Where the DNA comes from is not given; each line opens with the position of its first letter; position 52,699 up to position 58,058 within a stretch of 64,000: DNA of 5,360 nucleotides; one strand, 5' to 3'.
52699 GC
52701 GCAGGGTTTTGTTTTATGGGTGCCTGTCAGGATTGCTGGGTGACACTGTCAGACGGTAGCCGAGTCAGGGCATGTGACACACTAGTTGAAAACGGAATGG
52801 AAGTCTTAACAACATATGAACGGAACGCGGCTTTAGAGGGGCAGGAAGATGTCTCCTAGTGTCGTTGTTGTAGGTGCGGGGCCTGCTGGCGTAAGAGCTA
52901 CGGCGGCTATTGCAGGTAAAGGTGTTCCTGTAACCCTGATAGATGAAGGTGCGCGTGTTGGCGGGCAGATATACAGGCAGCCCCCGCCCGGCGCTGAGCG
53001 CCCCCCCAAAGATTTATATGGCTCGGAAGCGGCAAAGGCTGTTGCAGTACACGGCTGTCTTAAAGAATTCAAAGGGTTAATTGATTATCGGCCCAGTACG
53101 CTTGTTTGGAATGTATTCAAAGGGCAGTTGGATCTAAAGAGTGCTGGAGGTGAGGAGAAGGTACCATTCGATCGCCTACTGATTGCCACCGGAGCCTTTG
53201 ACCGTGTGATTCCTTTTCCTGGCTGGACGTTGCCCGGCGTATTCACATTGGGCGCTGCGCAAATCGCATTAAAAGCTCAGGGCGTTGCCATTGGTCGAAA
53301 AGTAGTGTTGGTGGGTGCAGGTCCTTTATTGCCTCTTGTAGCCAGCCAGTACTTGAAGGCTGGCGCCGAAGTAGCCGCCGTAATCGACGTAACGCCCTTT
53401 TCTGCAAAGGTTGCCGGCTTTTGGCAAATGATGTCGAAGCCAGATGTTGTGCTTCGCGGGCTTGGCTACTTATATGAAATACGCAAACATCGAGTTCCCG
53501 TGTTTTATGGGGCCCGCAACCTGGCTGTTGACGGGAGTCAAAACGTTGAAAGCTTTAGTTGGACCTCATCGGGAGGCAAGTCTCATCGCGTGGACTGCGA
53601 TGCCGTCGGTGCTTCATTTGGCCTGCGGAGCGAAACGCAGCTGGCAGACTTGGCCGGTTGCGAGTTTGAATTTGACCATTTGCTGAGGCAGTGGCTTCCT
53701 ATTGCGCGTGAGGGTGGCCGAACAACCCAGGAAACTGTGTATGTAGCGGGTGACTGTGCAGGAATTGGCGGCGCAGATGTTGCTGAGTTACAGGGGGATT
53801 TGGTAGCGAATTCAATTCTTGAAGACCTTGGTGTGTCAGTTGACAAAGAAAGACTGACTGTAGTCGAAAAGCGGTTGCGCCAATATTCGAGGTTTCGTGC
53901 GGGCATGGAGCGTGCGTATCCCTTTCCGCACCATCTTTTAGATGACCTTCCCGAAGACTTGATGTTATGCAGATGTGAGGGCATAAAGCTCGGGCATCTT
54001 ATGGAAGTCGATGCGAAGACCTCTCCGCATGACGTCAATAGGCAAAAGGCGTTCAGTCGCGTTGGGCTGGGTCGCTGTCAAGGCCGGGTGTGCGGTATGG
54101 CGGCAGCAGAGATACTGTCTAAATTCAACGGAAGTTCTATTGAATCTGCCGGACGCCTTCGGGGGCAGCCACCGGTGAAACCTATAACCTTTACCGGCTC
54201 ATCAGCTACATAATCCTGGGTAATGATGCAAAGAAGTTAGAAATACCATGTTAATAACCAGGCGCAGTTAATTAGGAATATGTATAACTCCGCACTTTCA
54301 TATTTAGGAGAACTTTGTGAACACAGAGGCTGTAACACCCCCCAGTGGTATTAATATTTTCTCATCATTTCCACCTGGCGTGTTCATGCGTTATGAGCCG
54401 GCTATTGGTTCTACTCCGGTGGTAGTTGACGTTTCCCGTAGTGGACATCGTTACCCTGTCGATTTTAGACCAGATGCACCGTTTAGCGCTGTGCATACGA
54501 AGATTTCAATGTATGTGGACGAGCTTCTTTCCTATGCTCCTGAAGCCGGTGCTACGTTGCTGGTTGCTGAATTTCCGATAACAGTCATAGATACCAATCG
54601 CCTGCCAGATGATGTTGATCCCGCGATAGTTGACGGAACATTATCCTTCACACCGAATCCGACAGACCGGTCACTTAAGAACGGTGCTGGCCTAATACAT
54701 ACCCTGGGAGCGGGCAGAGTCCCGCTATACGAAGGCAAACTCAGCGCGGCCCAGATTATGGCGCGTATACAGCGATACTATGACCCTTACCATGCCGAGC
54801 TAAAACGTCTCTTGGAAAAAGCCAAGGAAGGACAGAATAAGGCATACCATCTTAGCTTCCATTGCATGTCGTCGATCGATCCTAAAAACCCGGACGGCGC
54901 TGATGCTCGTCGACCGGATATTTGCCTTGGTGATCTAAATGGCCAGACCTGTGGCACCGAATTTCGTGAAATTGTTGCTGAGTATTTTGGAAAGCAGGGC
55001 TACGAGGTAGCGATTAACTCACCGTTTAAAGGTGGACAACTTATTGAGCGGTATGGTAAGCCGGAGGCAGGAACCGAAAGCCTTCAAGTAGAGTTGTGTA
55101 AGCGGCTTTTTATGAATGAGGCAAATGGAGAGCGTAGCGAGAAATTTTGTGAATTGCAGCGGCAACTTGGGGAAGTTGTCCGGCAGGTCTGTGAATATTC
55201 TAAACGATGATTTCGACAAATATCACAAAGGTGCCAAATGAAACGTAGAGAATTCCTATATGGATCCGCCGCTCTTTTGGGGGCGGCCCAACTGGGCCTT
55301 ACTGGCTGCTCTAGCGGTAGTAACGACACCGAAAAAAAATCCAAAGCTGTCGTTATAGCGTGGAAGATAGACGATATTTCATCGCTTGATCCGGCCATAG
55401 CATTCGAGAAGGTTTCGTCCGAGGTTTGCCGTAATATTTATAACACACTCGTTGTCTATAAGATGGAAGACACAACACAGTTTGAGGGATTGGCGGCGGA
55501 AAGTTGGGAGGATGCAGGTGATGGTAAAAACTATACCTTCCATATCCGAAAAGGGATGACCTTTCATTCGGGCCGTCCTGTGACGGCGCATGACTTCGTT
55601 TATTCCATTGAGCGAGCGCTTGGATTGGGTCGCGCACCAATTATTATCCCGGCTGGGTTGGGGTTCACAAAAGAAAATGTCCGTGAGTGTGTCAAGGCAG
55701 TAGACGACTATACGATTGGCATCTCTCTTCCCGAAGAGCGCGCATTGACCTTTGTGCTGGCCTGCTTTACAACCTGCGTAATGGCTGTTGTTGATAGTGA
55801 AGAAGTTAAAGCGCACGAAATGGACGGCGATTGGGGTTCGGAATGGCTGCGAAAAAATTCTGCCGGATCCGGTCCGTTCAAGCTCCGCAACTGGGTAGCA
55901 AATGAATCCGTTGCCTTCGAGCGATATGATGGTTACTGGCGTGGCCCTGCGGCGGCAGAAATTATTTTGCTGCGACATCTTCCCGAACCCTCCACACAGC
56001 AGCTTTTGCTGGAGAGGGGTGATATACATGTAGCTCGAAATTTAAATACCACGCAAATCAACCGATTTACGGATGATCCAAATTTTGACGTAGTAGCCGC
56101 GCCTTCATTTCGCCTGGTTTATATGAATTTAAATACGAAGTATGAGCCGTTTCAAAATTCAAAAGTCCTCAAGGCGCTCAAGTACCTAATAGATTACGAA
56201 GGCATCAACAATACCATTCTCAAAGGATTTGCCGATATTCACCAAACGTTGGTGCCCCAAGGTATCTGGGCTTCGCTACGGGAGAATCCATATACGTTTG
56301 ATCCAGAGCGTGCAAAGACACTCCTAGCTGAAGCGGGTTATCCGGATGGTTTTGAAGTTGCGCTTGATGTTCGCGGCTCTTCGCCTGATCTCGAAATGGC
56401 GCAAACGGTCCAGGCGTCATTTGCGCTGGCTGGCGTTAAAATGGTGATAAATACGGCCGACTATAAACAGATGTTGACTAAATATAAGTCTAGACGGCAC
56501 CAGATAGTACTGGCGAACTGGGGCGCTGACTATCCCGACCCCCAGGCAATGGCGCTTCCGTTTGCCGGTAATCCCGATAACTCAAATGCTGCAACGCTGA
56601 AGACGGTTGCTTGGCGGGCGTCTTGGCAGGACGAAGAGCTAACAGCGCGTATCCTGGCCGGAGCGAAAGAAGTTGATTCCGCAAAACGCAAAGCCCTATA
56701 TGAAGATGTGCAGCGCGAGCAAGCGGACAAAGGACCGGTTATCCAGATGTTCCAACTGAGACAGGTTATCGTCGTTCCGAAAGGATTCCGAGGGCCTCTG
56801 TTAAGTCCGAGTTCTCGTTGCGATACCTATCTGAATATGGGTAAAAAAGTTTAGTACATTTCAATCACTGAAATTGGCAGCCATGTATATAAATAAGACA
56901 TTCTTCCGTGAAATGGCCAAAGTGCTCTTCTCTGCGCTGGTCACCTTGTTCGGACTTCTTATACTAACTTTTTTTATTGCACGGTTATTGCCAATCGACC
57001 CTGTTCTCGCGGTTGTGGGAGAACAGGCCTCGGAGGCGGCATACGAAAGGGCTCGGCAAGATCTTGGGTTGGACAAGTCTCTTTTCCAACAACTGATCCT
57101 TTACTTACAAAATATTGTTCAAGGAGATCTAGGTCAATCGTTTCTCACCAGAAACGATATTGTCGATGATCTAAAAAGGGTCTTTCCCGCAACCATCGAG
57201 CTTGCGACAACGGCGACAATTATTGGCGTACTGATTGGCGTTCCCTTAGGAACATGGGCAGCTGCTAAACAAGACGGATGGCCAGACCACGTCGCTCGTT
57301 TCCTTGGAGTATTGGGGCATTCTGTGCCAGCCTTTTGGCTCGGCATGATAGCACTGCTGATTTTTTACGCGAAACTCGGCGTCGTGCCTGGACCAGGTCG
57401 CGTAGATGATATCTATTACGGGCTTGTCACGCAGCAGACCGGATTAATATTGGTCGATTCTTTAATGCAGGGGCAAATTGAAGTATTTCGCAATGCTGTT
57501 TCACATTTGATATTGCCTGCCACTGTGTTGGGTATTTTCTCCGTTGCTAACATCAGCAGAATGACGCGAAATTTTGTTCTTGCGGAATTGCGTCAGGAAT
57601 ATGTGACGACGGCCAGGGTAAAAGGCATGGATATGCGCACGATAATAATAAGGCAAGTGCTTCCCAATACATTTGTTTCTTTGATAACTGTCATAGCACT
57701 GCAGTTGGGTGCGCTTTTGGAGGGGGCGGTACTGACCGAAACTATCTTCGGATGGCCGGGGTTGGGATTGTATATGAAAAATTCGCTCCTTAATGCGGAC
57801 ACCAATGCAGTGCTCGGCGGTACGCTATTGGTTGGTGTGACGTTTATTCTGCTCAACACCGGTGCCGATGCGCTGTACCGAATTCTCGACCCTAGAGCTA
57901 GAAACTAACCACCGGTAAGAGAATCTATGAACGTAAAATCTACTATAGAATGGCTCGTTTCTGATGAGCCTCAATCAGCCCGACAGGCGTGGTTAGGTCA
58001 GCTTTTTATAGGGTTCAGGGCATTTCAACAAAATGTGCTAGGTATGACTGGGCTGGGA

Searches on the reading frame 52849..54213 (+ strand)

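Call 14: search_protein_families(library=pfam, proteins=[window:52849-54213:+])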
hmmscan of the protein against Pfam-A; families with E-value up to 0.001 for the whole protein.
window:52849-54213:+ (454 aa): 7 families
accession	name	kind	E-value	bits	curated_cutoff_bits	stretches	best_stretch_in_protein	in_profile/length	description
PF07992.20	Pyr_redox_2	-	2e-25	90.3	26.1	1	4-316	2-291/291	Pyridine nucleotide-disulphide oxidoreductase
PF13450.12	NAD_binding_8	-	1.3e-06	29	21.9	1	7-48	1-42/68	NAD(P)-binding Rossmann-like domain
PF12831.13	FAD_oxidored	-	6.2e-06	26.2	27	1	5-41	2-38/416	FAD dependent oxidoreductase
PF17806.6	SO_alpha_A3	-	0.00034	21.3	23.1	1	395-449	27-81/87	Sarcosine oxidase A3 domain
PF01134.28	GIDA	-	0.00045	19.8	22.1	1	5-35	2-29/391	Glucose inhibited division protein A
PF03486.20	HI0933_like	-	0.00065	19.7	50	1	4-41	2-39/244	HI0933-like protein Rossmann domain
PF00890.30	FAD_binding_2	-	0.00075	19.2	20.4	0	5-41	2-38/414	FAD binding domain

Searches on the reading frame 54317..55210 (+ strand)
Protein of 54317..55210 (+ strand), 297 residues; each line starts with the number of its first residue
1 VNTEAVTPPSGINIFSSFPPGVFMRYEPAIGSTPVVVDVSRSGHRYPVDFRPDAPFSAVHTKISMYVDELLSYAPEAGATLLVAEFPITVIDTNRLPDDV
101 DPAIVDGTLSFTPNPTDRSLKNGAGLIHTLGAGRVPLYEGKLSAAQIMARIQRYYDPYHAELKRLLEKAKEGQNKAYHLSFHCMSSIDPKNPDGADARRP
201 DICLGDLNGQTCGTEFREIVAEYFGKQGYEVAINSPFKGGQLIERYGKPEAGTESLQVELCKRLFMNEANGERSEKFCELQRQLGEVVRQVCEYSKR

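Call 14: search_protein_families(library=pfam, proteins=[window:54317-55210:+])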
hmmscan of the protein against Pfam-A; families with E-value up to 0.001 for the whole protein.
window:54317-55210:+ (297 aa): 1 family
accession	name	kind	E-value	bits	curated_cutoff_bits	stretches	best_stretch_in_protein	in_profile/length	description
PF05013.17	FGase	-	1.8e-53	182.4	28.9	1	34-266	2-219/219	N-formylglutamate amidohydrolase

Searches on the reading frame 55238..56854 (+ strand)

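Call 14: search_protein_families(library=pfam, proteins=[window:55238-56854:+])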
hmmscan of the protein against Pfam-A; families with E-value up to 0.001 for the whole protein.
window:55238-56854:+ (538 aa): 1 family
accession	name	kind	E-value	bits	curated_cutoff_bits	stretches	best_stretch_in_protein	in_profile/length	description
PF00496.27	SBP_bac_5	-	3.5e-84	283.5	32.4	1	83-449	3-367/368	Bacterial extracellular solute-binding proteins, family 5 Middle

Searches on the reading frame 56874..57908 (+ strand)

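Call 14: search_protein_families(library=pfam, proteins=[window:56874-57908:+])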
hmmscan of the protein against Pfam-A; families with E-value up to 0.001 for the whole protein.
window:56874-57908:+ (344 aa): 2 families
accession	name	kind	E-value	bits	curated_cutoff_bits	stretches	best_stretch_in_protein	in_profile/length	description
PF00528.27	BPD_transp_1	-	1.4e-37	129.7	26.4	1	122-343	1-183/184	Binding-protein-dependent transport system inner membrane component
PF19300.4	BPD_transp_1_N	-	2.3e-11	44.3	23.8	1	13-111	4-114/114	Binding-prot-dependent transport system membrane comp, N-term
